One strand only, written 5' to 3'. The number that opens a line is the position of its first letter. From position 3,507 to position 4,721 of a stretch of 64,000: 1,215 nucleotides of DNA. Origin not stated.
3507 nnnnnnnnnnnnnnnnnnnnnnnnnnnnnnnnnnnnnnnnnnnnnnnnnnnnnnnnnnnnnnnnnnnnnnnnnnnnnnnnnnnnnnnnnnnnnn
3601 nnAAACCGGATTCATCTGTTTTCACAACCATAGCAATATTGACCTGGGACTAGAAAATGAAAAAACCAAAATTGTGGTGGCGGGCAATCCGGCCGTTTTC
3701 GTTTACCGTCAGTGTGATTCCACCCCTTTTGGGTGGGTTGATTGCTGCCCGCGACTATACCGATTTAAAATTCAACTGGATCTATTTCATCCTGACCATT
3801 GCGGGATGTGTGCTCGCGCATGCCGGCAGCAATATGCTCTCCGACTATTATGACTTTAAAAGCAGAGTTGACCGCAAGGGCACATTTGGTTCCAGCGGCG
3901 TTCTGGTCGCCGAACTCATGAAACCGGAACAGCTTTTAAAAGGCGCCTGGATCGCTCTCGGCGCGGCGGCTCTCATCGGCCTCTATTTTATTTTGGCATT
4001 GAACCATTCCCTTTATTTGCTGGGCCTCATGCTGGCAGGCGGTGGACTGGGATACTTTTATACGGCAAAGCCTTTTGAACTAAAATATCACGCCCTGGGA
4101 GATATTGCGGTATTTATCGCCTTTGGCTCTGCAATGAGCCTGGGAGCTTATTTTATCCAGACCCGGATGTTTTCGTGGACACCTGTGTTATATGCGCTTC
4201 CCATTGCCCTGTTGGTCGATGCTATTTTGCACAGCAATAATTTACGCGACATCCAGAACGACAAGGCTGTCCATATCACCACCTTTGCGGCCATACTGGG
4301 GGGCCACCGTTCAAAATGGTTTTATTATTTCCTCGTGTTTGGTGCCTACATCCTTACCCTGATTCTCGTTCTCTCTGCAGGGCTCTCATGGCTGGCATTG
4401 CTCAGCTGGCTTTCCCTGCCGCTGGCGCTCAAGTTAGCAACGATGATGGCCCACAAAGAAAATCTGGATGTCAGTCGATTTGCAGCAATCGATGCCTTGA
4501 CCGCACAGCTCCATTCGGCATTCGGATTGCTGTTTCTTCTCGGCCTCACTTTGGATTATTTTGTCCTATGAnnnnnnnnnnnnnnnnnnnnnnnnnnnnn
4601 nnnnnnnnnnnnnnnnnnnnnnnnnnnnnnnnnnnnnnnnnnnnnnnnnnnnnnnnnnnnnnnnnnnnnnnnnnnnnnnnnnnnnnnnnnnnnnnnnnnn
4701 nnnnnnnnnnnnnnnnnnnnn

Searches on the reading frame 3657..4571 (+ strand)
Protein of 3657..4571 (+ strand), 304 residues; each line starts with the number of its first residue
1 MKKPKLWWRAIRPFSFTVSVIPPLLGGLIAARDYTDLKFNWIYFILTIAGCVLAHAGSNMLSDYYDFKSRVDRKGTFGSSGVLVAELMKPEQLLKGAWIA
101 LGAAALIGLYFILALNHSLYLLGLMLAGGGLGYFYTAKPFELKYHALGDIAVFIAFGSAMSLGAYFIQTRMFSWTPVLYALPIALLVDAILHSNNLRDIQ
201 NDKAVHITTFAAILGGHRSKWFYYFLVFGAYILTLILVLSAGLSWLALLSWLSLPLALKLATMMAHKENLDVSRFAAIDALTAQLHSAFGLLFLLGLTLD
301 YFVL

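Call 86: search_protein_families(library=pfam, proteins=[window:3657-4571:+], max_evalue=0.00001)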
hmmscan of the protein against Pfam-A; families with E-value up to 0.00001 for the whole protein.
window:3657-4571:+ (304 aa): 1 family
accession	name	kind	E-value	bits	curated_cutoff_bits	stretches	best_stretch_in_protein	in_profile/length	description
PF01040.23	UbiA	-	2.1e-28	99.7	34.2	1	22-269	4-236/250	UbiA prenyltransferase family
